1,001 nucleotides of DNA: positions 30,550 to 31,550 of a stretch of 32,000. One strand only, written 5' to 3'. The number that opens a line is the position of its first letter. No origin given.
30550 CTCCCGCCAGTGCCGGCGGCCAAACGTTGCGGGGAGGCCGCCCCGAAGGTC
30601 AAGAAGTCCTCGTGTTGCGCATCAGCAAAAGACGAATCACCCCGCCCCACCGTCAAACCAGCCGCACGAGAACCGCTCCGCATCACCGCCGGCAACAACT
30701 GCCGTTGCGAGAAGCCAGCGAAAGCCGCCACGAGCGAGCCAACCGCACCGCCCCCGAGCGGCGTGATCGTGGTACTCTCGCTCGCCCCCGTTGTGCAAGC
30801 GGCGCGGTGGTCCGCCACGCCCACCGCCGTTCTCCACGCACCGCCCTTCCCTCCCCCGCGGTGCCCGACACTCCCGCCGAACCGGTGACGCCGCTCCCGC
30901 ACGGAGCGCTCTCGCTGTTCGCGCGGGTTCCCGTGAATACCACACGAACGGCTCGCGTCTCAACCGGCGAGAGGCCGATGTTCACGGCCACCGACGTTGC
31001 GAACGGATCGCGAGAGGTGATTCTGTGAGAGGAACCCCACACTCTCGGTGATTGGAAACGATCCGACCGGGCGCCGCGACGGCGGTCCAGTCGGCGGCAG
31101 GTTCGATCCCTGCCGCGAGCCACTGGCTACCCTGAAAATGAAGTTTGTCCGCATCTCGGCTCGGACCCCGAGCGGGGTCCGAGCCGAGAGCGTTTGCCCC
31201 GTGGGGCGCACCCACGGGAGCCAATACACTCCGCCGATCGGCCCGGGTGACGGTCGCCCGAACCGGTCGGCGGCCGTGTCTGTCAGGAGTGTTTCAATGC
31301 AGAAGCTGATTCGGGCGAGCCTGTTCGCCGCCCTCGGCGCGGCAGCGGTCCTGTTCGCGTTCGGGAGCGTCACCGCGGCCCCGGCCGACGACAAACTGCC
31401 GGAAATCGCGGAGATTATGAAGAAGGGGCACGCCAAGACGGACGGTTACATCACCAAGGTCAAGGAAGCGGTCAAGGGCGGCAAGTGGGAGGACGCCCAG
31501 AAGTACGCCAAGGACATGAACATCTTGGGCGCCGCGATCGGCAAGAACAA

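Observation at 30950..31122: tRNA-like fold with all four arms but a ~105-nt structured insertion where the variable arm belongs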

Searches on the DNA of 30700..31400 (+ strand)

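Call 4: search_rna_families(source=window, start=30700, end=31400, threshold=evalue, max_evalue=10, show_alignments=5)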
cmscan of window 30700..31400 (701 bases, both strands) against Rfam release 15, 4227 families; matches with E-value up to 10: 8.
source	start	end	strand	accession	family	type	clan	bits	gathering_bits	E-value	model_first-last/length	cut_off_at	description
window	31129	31242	-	RF02680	PreQ1-III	Cis-reg; riboswitch;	-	25.4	63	0.0077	1-102/102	no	PreQ1-III (pre queuosine) riboswitch aptamer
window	31152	31191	-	RF03214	mir-769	Gene; miRNA;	-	22.3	57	0.081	1-81/81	no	mir-769 microRNA precursor family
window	31157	31232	-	RF01670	P17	Gene; sRNA;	-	15.9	45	0.14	1-282/282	no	Pseudomonas sRNA P17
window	31096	31192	+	RF02828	Scr3920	Gene; sRNA;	-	15.7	88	1.8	1-125/125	no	Streptomyces RNA 3920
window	31155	31185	-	RF00102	VA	Gene;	-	15.1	62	9.8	1-159/159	no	VA RNA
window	31236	31268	+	RF00729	mir-278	Gene; miRNA;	-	14.9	55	2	1-75/75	no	mir-278 microRNA precursor family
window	31082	31216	+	RF03076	Streptomyces-metH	Gene; sRNA;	-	14.9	50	5.6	1-120/120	no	Streptomyces-metH RNA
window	31154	31185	+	RF01495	ACAT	Cis-reg;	-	14.1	37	3.1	99-132/147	no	Human acetyl-coA cholesterol acyltransferase mRNA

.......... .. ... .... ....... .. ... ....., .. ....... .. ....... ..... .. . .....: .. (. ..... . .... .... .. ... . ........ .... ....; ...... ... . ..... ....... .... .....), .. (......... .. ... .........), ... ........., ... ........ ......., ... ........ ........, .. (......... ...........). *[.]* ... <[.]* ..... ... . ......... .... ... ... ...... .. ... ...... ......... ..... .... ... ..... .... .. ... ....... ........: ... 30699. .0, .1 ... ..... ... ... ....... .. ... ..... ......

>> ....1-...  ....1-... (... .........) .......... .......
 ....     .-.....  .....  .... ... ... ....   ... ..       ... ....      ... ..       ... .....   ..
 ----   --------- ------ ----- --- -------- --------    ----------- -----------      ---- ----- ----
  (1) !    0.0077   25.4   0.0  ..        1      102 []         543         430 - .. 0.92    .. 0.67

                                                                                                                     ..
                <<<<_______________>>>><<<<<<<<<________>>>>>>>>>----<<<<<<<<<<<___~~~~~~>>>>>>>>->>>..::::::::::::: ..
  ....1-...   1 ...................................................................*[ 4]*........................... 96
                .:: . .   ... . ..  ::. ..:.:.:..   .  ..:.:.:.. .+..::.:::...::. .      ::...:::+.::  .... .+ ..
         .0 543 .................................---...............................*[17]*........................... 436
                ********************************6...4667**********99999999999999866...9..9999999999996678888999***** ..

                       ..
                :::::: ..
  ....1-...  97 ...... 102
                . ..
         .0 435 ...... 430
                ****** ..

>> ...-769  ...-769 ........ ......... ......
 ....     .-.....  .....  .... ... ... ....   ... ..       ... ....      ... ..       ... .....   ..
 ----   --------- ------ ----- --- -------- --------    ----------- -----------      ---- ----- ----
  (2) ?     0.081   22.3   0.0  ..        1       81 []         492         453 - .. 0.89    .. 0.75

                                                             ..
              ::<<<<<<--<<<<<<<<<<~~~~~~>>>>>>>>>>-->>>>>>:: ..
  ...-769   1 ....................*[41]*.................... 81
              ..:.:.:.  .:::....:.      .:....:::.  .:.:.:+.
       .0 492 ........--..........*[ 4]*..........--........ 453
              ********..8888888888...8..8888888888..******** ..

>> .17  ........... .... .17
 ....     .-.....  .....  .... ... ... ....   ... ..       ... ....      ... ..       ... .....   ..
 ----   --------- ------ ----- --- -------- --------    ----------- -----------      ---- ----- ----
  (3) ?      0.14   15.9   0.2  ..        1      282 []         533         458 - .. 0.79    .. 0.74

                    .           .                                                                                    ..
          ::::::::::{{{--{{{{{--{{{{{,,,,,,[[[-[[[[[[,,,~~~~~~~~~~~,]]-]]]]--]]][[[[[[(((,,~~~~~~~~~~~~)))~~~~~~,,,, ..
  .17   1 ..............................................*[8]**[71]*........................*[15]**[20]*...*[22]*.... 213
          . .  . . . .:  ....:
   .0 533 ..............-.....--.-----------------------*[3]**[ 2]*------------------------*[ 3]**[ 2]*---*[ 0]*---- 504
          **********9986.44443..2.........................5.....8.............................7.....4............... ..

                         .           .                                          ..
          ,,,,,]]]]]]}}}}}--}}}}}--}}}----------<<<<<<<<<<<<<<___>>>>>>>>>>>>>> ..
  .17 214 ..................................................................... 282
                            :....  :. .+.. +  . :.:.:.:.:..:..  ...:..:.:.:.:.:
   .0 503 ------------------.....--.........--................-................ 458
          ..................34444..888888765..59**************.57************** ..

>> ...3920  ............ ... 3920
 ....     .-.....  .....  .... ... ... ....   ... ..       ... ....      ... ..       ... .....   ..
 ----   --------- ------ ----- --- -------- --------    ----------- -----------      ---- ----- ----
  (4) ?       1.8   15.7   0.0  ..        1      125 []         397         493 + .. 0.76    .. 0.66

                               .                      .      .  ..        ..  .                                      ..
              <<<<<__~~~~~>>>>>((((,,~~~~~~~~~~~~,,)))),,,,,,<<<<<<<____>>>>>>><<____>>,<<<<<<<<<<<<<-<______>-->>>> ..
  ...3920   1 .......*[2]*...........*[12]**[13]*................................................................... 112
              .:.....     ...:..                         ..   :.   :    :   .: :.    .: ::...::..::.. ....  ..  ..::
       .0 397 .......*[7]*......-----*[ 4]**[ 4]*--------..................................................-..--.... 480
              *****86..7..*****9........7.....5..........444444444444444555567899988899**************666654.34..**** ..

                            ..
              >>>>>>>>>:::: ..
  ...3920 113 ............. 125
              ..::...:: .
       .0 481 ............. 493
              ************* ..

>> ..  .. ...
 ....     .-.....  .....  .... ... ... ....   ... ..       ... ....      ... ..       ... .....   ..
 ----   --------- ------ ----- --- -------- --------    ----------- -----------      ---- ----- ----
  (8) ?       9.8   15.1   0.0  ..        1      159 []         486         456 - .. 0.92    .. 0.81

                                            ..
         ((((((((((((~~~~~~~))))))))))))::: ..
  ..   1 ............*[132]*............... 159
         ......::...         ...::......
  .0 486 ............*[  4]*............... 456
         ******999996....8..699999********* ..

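Call 22: build_rna_model(alignment_id=A2, structure=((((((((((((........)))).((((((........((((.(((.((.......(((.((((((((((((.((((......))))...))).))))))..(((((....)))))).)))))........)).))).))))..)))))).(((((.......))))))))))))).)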
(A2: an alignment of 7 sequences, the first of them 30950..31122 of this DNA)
Model R1 built from alignment A2 (7 sequences, 178 columns); structure: as given.
model positions 173; base pairs 56; branch points 3; effective number of sequences 0.81; information 0.589 bits per position. Calibrated on 0.2 Mb of random sequence (short: E-values are rough).
structure used (alignment columns):
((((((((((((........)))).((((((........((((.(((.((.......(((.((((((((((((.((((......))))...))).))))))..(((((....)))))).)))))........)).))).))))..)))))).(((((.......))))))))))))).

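Call 23: search_with_rna_model(model_id=R1, sources=[window, L001, L002, L003, L004, L005, L006, L007, L008, L009, L010, L011, L012, L013, L014, L015, L016, L017, L018, L019, L020, L021, L022, L023, L024, L025, L026, L027, L028, L029, L030, L031, L032, L033, L034, L035, L036, L037, L038, L039, L040, L041, L042, L043, L044, L045, L046, L047, L048, L049, L050, L051, L052, L053, L054, L055, L056, L057, L058, L059, L060, L061, L062, L063, L064], max_evalue=10, show_alignments=0)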
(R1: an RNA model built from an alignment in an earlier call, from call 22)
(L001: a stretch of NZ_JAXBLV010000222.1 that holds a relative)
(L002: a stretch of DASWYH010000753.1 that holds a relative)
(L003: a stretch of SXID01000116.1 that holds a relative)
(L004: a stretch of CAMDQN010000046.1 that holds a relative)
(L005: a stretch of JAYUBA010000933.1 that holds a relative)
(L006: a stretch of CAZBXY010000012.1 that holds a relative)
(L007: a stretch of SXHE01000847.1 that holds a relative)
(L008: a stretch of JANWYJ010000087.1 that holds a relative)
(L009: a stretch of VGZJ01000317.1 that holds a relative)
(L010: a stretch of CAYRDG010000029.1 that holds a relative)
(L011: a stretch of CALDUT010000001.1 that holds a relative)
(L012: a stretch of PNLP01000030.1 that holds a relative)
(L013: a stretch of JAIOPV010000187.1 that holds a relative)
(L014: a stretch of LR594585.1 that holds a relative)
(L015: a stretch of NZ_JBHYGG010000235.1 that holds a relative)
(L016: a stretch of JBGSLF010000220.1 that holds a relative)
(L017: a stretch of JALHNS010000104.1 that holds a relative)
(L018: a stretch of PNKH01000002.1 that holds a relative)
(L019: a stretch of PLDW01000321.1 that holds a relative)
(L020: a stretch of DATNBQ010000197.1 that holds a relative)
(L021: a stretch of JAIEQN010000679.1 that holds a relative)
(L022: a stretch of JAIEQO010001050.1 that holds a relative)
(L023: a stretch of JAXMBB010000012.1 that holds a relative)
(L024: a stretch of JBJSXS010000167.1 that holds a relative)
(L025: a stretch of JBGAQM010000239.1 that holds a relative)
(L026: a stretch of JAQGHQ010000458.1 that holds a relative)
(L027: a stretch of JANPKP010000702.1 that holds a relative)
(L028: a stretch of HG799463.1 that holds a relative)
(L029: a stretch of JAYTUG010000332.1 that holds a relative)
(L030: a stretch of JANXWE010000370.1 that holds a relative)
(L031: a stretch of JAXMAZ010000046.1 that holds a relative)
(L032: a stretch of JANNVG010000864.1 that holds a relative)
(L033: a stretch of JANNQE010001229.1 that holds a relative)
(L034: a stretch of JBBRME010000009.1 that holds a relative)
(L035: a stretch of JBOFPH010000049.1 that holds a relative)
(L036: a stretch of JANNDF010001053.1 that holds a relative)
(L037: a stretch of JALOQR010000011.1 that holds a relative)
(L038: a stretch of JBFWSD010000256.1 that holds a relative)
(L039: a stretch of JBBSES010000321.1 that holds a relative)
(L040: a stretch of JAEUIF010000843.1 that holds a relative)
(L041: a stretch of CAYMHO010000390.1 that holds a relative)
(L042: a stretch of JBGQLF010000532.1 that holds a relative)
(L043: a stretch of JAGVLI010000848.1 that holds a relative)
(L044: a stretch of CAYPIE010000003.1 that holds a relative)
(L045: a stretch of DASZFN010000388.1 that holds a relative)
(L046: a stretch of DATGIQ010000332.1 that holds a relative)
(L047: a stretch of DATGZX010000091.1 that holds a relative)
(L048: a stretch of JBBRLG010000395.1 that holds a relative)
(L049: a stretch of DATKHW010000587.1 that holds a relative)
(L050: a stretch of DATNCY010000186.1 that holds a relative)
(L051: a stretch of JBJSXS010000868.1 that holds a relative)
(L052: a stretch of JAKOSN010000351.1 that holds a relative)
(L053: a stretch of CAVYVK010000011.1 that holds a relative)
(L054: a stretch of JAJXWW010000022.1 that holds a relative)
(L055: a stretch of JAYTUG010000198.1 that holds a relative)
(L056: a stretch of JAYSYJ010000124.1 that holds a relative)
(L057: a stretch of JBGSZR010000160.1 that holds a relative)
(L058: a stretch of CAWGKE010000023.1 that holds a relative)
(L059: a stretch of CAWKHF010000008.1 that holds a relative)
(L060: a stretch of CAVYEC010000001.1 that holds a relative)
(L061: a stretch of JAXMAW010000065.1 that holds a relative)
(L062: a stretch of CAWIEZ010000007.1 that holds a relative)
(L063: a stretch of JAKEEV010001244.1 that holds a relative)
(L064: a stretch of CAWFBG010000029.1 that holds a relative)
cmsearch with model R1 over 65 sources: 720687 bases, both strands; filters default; matches with E-value up to 10: 48.
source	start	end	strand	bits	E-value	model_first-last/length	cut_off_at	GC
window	30950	31122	+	204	2.3e-34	1-173/173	no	0.66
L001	4998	5170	-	204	2.3e-34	1-173/173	no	0.66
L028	4820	4992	-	195.2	8.7e-33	1-173/173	no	0.65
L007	4969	5143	-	188.5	1.4e-31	1-173/173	no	0.7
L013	651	826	-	168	7.3e-28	1-173/173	no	0.63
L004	4904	5076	-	166.8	1.2e-27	1-173/173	no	0.65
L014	3616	3790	-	160.9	1.4e-26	1-173/173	no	0.71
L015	5475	5530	-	56.8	8.7e-08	1-173/173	no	0.79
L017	3224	3319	-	19.4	0.48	1-173/173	no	0.69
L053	10963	11049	+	19.2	0.52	1-173/173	no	0.68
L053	10962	11048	-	18.7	0.66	1-173/173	no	0.68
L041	5151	5220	+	18.7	0.66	1-173/173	no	0.77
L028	4821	4993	+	18.1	0.84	1-173/173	no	0.65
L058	2239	2339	-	18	0.86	1-173/173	no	0.74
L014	10507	10571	+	17.6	1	1-173/173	no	0.62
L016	5412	5513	-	16.9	1.4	1-173/173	no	0.59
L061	1602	1720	-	16.6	1.5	1-173/173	no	0.7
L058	13662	13747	-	16.5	1.6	1-173/173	no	0.66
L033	1834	1907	-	16.4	1.7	1-173/173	no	0.76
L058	2236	2340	+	16.1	1.9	1-173/173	no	0.72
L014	3617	3791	+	15.9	2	1-173/173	no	0.71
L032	5008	5119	+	15.8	2.2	1-173/173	no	0.72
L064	9300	9394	-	15.8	2.2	1-173/173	no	0.72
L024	435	599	+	15.6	2.4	1-173/173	no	0.68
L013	652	827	+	15.6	2.4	1-173/173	no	0.64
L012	9278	9344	+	15.4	2.5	1-173/173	no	0.6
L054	7475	7584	-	15.3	2.7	1-173/173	no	0.67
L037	1422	1516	+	15.2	2.8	1-173/173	no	0.72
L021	1491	1554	+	14.6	3.6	1-173/173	no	0.78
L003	10253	10353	-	14.4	3.9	1-173/173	no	0.64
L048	3266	3389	-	13.9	4.8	1-173/173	no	0.72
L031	1829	1932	+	13.8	4.9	1-173/173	no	0.71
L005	1912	1963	-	13.7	5.1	1-173/173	no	0.81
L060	2282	2379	+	13.6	5.3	1-173/173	no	0.71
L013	7499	7627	-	13.5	5.6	1-173/173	no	0.62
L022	567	642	+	13.4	5.8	1-173/173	no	0.75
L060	1497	1637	-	13.3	6.1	1-173/173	no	0.67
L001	4931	5079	+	13.3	6.1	1-173/173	no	0.66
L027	10214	10303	-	13.2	6.3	1-173/173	no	0.74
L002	4125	4186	+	13.2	6.4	1-173/173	no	0.65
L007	561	715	-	13.2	6.5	1-173/173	no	0.66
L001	12987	13041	-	13.1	6.8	1-173/173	no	0.71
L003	4303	4391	+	13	7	1-173/173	no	0.64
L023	3001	3128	-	12.9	7.2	1-173/173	no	0.68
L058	266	340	+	12.8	7.5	1-173/173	no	0.76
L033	2767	2866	-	12.4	8.7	1-173/173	no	0.74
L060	9641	9726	-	12.4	8.9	1-173/173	no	0.62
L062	5657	5766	-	12.2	9.7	1-173/173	no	0.64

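Call 27: search_with_rna_model(model_id=R1, sources=[L065, L066, L067, L068, L069, L070, L071, L072, L073, L074, L075, L076, L077, L078, L079], max_evalue=0.01, make_alignment=false)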
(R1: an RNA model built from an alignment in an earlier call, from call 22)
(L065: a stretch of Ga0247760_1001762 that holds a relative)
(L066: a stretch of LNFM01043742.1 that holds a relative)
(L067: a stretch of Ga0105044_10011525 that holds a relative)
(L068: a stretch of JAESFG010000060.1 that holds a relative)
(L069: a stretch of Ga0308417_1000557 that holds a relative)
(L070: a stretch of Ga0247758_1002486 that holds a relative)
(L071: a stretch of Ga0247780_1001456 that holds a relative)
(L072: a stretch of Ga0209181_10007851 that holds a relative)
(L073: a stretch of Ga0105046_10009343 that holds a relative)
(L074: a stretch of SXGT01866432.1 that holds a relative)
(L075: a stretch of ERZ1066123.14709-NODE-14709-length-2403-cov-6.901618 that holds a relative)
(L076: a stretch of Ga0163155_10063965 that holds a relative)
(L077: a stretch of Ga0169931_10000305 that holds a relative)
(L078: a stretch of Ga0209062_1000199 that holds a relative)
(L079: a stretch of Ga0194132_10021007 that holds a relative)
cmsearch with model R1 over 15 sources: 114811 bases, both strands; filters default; matches with E-value up to 0.01: 12.
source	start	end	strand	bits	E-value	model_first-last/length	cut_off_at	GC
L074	3630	3804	+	188.5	2.2e-32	1-173/173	no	0.7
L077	683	855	-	182.4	2.9e-31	1-173/173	no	0.66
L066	3082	3254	+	178.9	1.2e-30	1-173/173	no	0.69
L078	4378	4550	+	174.5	7.5e-30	1-173/173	no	0.68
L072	4256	4431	+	173.2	1.3e-29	1-173/173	no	0.62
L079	780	951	+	172.5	1.7e-29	1-173/173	no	0.7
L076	1950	2123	-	166.9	1.8e-28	1-173/173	no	0.67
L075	1729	1903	+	165.3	3.5e-28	1-173/173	no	0.7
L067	2974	3149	+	160.1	3e-27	1-173/173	no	0.65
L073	7146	7321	-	160.1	3e-27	1-173/173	no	0.65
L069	517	688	-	152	8.8e-26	1-173/173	no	0.7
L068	3737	3908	+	140.9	8.8e-24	1-173/173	no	0.76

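Call 28: search_with_rna_model(model_id=R1, sources=[window, L001, L028, L007, L013, L004, L014, L077, L066, L078, L072, L079, L076, L075, L067, L069, L068], max_evalue=1e-10, make_alignment=true)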
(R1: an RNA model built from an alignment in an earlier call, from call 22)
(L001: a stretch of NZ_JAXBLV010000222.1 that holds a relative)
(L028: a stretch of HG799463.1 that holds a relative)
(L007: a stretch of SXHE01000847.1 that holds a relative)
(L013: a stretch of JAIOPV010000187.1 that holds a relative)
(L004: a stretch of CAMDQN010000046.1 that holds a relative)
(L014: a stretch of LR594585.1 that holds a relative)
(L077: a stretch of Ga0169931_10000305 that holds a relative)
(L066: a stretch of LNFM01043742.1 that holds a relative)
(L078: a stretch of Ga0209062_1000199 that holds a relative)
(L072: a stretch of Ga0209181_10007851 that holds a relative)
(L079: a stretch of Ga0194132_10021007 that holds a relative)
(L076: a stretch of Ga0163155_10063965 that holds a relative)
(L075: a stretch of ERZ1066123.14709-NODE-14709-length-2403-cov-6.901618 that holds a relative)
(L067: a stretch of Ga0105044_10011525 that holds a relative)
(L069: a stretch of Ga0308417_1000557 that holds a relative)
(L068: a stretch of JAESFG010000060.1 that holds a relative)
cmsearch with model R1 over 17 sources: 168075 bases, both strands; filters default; matches with E-value up to 1e-10: 17.
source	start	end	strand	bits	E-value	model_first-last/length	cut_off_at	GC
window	30950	31122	+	204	5.3e-35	1-173/173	no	0.66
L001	4998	5170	-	204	5.3e-35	1-173/173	no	0.66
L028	4820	4992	-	195.2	2e-33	1-173/173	no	0.65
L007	4969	5143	-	188.5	3.3e-32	1-173/173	no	0.7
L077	683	855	-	182.4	4.2e-31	1-173/173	no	0.66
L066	3082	3254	+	178.9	1.8e-30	1-173/173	no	0.69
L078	4378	4550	+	174.5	1.1e-29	1-173/173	no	0.68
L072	4256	4431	+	173.2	1.9e-29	1-173/173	no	0.62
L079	780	951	+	172.5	2.6e-29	1-173/173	no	0.7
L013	651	826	-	168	1.7e-28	1-173/173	no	0.63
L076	1950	2123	-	166.9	2.6e-28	1-173/173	no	0.67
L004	4904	5076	-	166.8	2.8e-28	1-173/173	no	0.65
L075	1729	1903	+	165.3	5.1e-28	1-173/173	no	0.7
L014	3616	3790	-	160.9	3.2e-27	1-173/173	no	0.71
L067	2974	3149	+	160.1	4.4e-27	1-173/173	no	0.65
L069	517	688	-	152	1.3e-25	1-173/173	no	0.7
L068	3737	3908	+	140.9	1.3e-23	1-173/173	no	0.76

Alignment A3: 17 matches aligned to the model, 180 columns, each read 5' to 3' on its own strand. Consensus structure (alignment columns), stored with it:
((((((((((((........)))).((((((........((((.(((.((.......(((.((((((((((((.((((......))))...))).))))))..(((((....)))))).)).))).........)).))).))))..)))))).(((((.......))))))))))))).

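Call 60: search_with_rna_model(model_id=R1, sources=[L080, L082, L083, L084, L085], max_evalue=1, filters=off)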
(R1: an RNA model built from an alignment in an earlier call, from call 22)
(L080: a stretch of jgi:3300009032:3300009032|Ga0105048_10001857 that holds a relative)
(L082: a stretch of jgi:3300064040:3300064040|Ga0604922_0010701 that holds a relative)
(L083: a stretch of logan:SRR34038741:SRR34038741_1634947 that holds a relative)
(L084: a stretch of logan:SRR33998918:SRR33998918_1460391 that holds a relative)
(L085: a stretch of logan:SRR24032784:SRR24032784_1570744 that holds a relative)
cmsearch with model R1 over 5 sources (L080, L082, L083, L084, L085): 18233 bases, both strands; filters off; matches with E-value up to 1: 6.
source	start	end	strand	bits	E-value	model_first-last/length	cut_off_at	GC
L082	651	719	+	19.3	0.013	1-173/173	no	0.81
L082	4905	4991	+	9.8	0.66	1-173/173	no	0.71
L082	4139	4222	+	9.5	0.75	1-173/173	no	0.68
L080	5799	5868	+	9.3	0.8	1-173/173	no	0.67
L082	230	322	+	9.3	0.82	1-173/173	no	0.76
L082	1690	1769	-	8.9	0.98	1-173/173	no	0.75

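Call 72: search_with_rna_model(model_id=R1, sources=[L086, L087], max_evalue=0.01, filters=off, show_alignments=2)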
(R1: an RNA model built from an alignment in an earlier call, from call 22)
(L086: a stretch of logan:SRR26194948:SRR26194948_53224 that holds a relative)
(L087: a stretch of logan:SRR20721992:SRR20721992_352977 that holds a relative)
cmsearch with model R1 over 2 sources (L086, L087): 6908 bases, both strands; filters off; matches with E-value up to 0.01: 2.
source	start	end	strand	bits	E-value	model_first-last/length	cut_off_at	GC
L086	2213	2386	+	156.3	8.8e-28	1-173/173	no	0.64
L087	1613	1818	+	76.4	2.4e-13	8-165/173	no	0.67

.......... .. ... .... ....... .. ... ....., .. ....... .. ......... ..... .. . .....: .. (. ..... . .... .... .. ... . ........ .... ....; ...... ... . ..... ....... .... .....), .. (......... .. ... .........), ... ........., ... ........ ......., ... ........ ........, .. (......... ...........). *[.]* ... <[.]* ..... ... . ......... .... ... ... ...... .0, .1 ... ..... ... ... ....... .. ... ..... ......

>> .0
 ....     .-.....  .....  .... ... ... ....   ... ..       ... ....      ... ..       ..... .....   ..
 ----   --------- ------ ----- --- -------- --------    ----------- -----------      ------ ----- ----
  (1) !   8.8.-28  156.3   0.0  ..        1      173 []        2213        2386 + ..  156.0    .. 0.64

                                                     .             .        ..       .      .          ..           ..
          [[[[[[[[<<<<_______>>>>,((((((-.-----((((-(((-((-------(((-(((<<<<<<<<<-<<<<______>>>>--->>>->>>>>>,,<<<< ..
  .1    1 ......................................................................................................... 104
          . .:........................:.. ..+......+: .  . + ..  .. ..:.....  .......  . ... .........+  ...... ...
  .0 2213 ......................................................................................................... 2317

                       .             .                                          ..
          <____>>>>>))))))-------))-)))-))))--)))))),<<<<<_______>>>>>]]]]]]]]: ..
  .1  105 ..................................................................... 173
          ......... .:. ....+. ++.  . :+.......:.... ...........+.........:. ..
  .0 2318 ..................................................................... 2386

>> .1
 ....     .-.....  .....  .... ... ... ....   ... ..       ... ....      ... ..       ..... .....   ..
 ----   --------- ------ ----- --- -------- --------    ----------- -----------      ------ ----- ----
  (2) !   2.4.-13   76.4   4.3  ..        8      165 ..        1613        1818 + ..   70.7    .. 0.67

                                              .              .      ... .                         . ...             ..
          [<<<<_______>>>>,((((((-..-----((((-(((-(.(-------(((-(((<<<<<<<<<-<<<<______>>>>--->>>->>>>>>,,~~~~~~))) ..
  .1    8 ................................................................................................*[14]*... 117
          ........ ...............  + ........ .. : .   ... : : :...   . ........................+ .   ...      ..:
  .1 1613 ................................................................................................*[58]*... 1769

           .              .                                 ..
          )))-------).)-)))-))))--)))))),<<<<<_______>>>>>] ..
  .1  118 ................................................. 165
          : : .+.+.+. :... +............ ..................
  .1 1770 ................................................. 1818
